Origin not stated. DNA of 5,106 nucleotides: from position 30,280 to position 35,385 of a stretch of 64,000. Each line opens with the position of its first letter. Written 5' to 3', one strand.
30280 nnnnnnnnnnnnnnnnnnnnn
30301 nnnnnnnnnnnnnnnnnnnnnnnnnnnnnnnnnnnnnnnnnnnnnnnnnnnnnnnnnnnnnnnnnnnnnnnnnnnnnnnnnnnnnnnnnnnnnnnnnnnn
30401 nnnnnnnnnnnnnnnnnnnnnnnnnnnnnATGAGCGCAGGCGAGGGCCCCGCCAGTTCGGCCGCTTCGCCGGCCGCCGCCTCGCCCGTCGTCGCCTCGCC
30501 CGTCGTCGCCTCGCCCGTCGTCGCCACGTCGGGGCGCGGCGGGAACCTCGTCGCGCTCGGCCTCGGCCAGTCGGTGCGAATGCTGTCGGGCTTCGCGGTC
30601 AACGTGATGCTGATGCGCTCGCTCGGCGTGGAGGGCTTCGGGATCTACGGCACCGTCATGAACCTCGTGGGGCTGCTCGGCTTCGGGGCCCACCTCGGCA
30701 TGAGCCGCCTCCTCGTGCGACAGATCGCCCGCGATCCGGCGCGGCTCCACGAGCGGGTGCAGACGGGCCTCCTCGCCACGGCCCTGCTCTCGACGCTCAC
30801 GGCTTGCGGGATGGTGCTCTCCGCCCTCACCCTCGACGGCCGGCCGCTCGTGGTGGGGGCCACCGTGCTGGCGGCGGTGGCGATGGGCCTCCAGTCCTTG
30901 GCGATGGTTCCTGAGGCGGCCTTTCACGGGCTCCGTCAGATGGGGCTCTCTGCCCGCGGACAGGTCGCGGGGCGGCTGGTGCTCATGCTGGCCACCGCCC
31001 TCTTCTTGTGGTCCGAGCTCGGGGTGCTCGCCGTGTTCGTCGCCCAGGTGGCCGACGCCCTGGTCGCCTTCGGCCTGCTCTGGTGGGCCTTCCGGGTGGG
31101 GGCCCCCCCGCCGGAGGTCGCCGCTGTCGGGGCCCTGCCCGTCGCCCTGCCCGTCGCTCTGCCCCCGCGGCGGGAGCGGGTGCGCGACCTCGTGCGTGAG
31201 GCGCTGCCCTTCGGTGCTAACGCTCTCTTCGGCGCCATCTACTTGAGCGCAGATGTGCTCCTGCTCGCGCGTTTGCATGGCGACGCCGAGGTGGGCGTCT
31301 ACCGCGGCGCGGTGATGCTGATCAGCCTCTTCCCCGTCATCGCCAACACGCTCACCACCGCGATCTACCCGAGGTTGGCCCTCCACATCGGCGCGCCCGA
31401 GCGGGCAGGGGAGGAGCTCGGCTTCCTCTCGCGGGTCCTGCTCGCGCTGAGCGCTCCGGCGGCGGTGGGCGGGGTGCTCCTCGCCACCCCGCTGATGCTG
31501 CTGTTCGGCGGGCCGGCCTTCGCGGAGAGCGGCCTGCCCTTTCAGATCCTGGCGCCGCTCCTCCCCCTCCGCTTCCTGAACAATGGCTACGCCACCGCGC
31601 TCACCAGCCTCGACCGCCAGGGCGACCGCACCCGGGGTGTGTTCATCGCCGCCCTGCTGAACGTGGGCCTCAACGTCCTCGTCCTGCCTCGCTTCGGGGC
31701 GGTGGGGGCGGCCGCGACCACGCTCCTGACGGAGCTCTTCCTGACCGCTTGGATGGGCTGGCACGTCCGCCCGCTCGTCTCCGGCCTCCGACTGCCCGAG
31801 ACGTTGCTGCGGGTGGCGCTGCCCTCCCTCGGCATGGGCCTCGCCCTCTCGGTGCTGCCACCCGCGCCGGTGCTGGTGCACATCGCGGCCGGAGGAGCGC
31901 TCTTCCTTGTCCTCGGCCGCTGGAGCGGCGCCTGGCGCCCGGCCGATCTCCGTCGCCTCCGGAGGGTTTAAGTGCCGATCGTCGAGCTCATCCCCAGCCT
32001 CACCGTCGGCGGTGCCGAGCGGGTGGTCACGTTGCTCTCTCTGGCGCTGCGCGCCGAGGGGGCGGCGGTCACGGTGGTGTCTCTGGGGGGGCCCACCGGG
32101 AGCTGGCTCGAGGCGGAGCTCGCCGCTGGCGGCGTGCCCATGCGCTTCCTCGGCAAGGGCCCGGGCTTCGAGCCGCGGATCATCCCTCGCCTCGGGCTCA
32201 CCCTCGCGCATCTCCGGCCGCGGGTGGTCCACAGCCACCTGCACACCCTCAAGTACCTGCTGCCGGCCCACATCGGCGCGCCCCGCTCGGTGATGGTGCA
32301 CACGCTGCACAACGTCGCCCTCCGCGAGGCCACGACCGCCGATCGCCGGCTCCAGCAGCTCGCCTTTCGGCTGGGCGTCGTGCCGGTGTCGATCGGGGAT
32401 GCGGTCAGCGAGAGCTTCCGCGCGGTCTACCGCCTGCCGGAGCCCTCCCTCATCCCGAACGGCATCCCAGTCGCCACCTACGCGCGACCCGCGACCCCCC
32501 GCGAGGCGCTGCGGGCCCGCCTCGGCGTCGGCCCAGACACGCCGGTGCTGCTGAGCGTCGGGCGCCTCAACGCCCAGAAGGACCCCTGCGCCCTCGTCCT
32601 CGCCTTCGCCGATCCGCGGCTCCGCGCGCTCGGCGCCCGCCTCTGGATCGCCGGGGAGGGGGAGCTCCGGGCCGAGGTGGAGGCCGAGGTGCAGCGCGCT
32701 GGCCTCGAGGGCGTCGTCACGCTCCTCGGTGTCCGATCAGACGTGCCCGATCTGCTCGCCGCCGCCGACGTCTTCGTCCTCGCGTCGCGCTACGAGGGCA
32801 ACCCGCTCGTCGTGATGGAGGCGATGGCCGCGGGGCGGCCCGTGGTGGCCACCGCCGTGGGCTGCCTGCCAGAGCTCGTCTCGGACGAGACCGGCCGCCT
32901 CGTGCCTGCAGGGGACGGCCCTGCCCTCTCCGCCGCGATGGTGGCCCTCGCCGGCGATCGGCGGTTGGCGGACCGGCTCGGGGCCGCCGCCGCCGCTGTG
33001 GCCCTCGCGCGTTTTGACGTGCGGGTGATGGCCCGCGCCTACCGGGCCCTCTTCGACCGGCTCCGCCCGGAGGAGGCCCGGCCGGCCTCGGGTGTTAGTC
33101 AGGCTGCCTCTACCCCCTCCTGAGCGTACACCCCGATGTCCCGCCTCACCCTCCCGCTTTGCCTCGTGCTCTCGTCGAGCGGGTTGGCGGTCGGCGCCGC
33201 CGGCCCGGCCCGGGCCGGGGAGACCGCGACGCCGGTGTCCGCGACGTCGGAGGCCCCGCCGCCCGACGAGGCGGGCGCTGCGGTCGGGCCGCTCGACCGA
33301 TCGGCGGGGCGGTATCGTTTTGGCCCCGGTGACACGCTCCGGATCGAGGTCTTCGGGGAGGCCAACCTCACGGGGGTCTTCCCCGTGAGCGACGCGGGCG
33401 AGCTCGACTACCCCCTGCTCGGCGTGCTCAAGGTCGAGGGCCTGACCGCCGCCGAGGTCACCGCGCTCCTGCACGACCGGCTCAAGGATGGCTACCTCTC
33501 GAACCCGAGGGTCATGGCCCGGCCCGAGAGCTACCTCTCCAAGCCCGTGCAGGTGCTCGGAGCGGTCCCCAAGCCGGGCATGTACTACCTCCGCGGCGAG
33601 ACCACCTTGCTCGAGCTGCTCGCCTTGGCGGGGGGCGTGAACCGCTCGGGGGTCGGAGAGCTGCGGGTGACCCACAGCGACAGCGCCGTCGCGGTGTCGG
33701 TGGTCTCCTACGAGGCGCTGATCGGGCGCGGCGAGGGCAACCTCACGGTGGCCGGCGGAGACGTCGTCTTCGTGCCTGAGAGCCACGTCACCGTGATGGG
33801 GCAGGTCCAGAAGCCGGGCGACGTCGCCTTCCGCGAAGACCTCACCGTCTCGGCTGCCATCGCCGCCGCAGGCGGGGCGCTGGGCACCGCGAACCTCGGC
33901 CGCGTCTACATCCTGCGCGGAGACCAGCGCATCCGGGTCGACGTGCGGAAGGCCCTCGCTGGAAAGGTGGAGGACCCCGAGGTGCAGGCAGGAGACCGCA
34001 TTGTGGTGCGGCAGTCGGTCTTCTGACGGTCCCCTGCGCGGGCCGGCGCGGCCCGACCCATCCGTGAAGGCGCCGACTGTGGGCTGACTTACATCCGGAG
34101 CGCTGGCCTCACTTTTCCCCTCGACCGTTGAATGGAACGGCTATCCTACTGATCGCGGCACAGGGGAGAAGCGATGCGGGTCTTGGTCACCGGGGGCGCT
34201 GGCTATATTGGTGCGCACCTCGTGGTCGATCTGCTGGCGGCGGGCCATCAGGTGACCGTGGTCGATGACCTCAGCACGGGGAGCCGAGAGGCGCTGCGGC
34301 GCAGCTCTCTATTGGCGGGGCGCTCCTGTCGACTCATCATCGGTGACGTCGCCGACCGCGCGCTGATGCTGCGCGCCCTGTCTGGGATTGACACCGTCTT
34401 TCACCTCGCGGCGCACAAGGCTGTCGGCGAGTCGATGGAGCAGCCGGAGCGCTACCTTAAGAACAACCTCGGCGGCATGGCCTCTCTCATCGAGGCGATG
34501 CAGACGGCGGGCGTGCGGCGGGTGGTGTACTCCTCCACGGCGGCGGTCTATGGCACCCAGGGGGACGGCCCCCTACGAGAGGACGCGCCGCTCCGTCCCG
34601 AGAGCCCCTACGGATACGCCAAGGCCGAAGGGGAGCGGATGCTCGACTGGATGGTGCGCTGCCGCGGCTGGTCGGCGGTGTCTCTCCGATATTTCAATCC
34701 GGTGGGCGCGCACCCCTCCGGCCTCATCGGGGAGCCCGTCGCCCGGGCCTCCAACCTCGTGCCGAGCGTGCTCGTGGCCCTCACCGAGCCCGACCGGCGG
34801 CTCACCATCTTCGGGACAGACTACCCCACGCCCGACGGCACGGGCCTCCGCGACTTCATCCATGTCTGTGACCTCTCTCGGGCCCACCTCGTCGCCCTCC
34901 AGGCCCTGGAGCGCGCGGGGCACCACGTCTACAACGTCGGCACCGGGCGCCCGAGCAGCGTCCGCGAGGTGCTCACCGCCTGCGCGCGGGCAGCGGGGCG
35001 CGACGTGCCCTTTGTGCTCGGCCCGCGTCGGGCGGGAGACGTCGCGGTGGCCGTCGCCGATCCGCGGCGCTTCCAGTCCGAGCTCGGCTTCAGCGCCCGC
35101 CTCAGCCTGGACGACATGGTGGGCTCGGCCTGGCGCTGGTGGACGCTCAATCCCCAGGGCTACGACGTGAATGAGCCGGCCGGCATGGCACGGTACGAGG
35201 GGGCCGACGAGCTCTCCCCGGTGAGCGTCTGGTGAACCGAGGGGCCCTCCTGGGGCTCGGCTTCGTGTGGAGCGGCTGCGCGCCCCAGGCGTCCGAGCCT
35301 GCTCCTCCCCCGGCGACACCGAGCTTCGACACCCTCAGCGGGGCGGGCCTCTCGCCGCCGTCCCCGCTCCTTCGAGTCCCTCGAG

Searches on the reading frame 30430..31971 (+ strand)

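Call 8: search_protein_families(library=pfam, proteins=[window:30430-31971:+], max_evalue=0.001)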
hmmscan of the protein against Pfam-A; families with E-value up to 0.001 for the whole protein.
window:30430-31971:+ (513 aa): 2 families
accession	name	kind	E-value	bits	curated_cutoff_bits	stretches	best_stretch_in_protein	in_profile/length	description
PF01943.22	Polysacc_synt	-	4.7e-30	105.4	28.2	1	39-317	4-271/274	Polysaccharide biosynthesis protein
PF13440.11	Polysacc_synt_3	-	6.4e-12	45.7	23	1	61-364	2-288/293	Polysaccharide biosynthesis protein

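Call 45: search_protein_families(library=ncbifam, proteins=[window:30430-31971:+], max_evalue=0.00001)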
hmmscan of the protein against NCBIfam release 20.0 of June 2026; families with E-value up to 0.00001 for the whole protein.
window:30430-31971:+ (513 aa): 1 family
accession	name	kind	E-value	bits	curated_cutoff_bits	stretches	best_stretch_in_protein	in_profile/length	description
TIGR02900.1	spore_V_B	equivalog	4.8e-09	35.5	372.3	0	286-440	268-425/488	stage V sporulation protein B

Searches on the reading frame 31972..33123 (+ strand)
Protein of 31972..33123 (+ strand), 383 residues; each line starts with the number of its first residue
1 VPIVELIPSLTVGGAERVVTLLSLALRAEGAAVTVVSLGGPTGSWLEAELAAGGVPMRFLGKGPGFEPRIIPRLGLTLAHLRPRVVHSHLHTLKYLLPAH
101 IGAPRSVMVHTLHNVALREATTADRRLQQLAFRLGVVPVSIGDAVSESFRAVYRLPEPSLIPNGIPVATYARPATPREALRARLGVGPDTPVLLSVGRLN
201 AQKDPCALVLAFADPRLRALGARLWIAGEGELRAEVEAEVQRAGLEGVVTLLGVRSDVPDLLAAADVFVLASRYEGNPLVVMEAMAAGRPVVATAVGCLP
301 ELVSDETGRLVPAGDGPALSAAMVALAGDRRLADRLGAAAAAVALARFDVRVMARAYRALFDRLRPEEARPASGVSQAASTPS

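Call 8: search_protein_families(library=pfam, proteins=[window:31972-33123:+], max_evalue=0.001)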
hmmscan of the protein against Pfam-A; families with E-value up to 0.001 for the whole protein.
window:31972-33123:+ (383 aa): 5 families
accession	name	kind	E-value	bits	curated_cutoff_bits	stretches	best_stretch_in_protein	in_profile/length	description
PF13692.12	Glyco_trans_1_4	-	1.3e-32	113.4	27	1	191-328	2-141/142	Glycosyl transferases group 1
PF00534.26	Glycos_transf_1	-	5.1e-30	104.7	26.4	1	177-341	2-170/172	Glycosyl transferases group 1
PF13439.12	Glyco_transf_4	-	7.9e-15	55.7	28.5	1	12-167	1-168/170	Glycosyltransferase Family 4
PF13579.12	Glyco_trans_4_4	-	4.2e-08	34.1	29.7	1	13-131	1-120/158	Glycosyl transferase 4-like domain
PF20706.3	GT4-conflict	-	1.5e-05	24.6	26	1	126-346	138-357/385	Family 4 Glycosyltransferase in conflict systems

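Call 45: search_protein_families(library=ncbifam, proteins=[window:31972-33123:+], max_evalue=0.00001)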
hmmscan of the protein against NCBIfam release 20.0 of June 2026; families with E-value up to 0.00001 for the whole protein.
window:31972-33123:+ (383 aa): 32 families (the best 25 are shown)
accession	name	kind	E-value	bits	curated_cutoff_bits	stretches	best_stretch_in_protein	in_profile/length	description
TIGR03088.1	stp2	hypoth_equivalog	2.9e-53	181.2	409.05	1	3-364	4-373/374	TIGR03088 family PEP-CTERM/XrtA system glycosyltransferase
NF041876.1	EPS_EpsE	equivalog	2e-30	106.3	400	1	192-355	216-387/389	exopolysaccharide biosynthesis GT4 family glycosyltransferase EpsE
TIGR03999.1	thiol_BshA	equivalog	8.2e-28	97.4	273.7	1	156-364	167-373/375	N-acetyl-alpha-D-glucosaminyl L-malate synthase BshA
TIGR04047.1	MSMEG_0565_glyc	hypoth_equivalog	6.3e-24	84.8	259.85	1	108-354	113-364/373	MSMEG_0565 family glycosyltransferase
TIGR02149.1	glgA_Coryne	subfamily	9.3e-21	74.4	302.4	1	159-356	172-382/391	glycogen synthase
NF047684.1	TeichurnBiosyTuaC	equivalog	1.1e-18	67.4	550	1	157-338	186-363/391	teichuronic acid biosynthesis protein TuaC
NF050063.1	ProtGlycPglJ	equivalog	1.4e-18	67.3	500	1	189-355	193-357/363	N-acetylgalactosamine-N,N'-diacetylbacillosaminyl-diphospho-undecaprenol 4-alpha-N-acetylgalactosaminyltransferase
NF053787.1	GlcN_PG_synth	equivalog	2.2e-17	63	480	1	163-340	171-335/361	N-acetylglucosaminyl phosphatidylglycerol synthase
TIGR03449.1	mycothiol_MshA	equivalog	3.5e-17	62.4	462.5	1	161-345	193-385/406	D-inositol-3-phosphate glycosyltransferase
NF038011.1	PelF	equivalog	9.1e-16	58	100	1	160-361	284-489/489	GT4 family glycosyltransferase PelF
NF007640.0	PRK10307.1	subfamily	1.4e-14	53.9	276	1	160-355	198-398/411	WcaI family glycosyltransferase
TIGR04063.1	stp3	hypoth_equivalog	1.5e-14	53.7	442.05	1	160-364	184-395/397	TIGR04063 family PEP-CTERM/XrtA system glycosyltransferase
NF038295.1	EPS_HpsP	equivalog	6.8e-14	51.7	550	1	160-356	180-379/388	hormogonium polysaccharide biosynthesis glycosyltransferase HpsP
NF011726.0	PRK15179.1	equivalog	2.7e-13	49.1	733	1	195-354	522-684/694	Vi polysaccharide biosynthesis protein TviE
TIGR04005.1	wcaL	equivalog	4.3e-12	45.6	537.6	1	188-327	219-368/406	colanic acid biosynthesis glycosyltransferase WcaL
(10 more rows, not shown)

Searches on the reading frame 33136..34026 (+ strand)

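Call 8: search_protein_families(library=pfam, proteins=[window:33136-34026:+], max_evalue=0.001)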
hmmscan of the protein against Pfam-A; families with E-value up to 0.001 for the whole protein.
window:33136-34026:+ (296 aa): 3 families
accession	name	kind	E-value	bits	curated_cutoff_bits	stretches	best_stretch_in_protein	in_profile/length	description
PF02563.21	Poly_export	-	4.8e-19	68.8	28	1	57-126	4-72/77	Polysaccharide biosynthesis/export protein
PF22461.2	SLBB_2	-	1.2e-18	67.4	27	2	217-291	2-79/79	SLBB domain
PF10531.15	SLBB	-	1.2e-18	67.1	27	2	218-266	2-52/55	SLBB domain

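Call 45: search_protein_families(library=ncbifam, proteins=[window:33136-34026:+], max_evalue=0.00001)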
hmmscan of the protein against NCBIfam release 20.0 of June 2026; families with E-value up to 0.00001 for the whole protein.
window:33136-34026:+ (296 aa): 4 families
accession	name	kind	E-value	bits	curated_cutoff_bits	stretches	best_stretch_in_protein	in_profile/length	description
TIGR03028.1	EpsE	equivalog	6.5e-34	117.3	262.65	1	60-296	2-239/239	polysaccharide export protein EpsE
TIGR03027.2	pepcterm_export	equivalog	8.5e-26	90.6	180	2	59-216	2-167/169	XrtA/PEP-CTERM system exopolysaccharide export protein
NF041843.1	EpsY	equivalog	1.6e-15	56.9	320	1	59-212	52-209/211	exopolysaccharide export protein EpsY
NF011658.0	PRK15078.1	subfamily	2.4e-14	52.9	333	1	60-264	85-305/380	polysaccharide export protein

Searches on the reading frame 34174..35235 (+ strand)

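Call 8: search_protein_families(library=pfam, proteins=[window:34174-35235:+], max_evalue=0.001)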
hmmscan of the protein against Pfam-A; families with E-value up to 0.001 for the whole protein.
window:34174-35235:+ (353 aa): 9 families
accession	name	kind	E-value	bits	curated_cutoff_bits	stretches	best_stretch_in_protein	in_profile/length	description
PF01370.27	Epimerase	-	7e-58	196.3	20.9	1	3-256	1-240/240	NAD dependent epimerase/dehydratase family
PF16363.11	GDP_Man_Dehyd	-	5.1e-48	164.7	27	1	4-316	1-329/332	GDP-mannose 4,6 dehydratase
PF01073.25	3Beta_HSD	-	6.6e-21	75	22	1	4-187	1-184/280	3-beta hydroxysteroid dehydrogenase/isomerase family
PF02719.21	Polysacc_synt_2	-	2.1e-15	57.1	20.2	1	3-122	1-128/293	Polysaccharide biosynthesis protein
PF04321.23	RmlD_sub_bind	-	2.1e-14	53.7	27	1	1-157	1-136/287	RmlD substrate binding domain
PF13460.12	NAD_binding_10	-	2.7e-13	50.6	27.2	1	7-134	1-111/184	NAD(P)H-binding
PF05368.20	NmrA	-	4.7e-11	43.3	27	1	2-124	4-110/298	NmrA-like family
PF07993.18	NAD_binding_4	-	6.2e-07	29.3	20.1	1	5-158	1-189/258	Male sterility protein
PF08659.16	KR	-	0.00052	20.4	22.6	0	3-131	3-146/180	KR domain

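Call 45: search_protein_families(library=ncbifam, proteins=[window:34174-35235:+], max_evalue=0.00001)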
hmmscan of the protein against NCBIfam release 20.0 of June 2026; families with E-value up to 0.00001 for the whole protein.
window:34174-35235:+ (353 aa): 29 families (the best 25 are shown)
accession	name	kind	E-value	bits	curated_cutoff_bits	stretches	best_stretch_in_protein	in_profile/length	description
TIGR01179.1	galE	equivalog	1.3e-108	362.8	262.3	1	2-329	1-331/332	UDP-glucose 4-epimerase GalE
NF007956.0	PRK10675.1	subfamily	7.8e-91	304.7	394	1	1-331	1-337/338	UDP-glucose 4-epimerase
TIGR04180.1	EDH_00030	hypoth_equivalog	1.7e-34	119.2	475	1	3-286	1-268/297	NAD-dependent 4,6-dehydratase LegB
TIGR01181.1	dTDP_gluc_dehyt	equivalog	2.7e-34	118.7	365.1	1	2-326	1-314/321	dTDP-glucose 4,6-dehydratase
TIGR02197.1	heptose_epim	equivalog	4.6e-31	108.2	274.6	1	3-277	1-263/316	ADP-glyceromanno-heptose 6-epimerase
TIGR03466.1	HpnA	hypoth_equivalog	3.4e-25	88.6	367.65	1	1-179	1-173/327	hopanoid-associated sugar epimerase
NF011728.1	PRK15181.1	equivalog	1.2e-22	80.4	760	1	2-267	17-275/348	Vi polysaccharide biosynthesis UDP-N-acetylglucosaminuronic acid C-4 epimerase TviC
NF042422.1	oxyalk_red_OleD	equivalog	2.1e-20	73.4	580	1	1-127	1-115/329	2-alkyl-3-oxoalkanoate reductase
NF043036.1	ErythonDh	equivalog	3.1e-20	72.6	325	1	1-162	1-165/321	D-erythronate dehydrogenase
NF052578.1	StrlDmthSdmBMthl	equivalog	7e-16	58.9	600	1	1-281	1-252/328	sterol demethylase protein SdmB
NF042423.1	oxyalk_red_Shew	equivalog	1.4e-15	57.2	580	1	2-172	10-170/331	2-alkyl-3-oxoalkanoate reductase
NF058621.1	DiazavRedAvaA7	equivalog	2.8e-14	53.5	400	1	1-145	1-137/304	3-diazoavenalumate denitrifying reductase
TIGR03589.1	PseB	equivalog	4.7e-14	52.1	407.75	1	3-122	7-125/324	UDP-N-acetylglucosamine 4,6-dehydratase (inverting)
NF007582.0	PRK10217.1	equivalog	1.8e-12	47.1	698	1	2-258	3-254/355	dTDP-glucose 4,6-dehydratase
NF047922.1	GDPFucSynFcl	equivalog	5.5e-12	45.7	500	1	72-325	54-303/308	GDP-L-fucose synthase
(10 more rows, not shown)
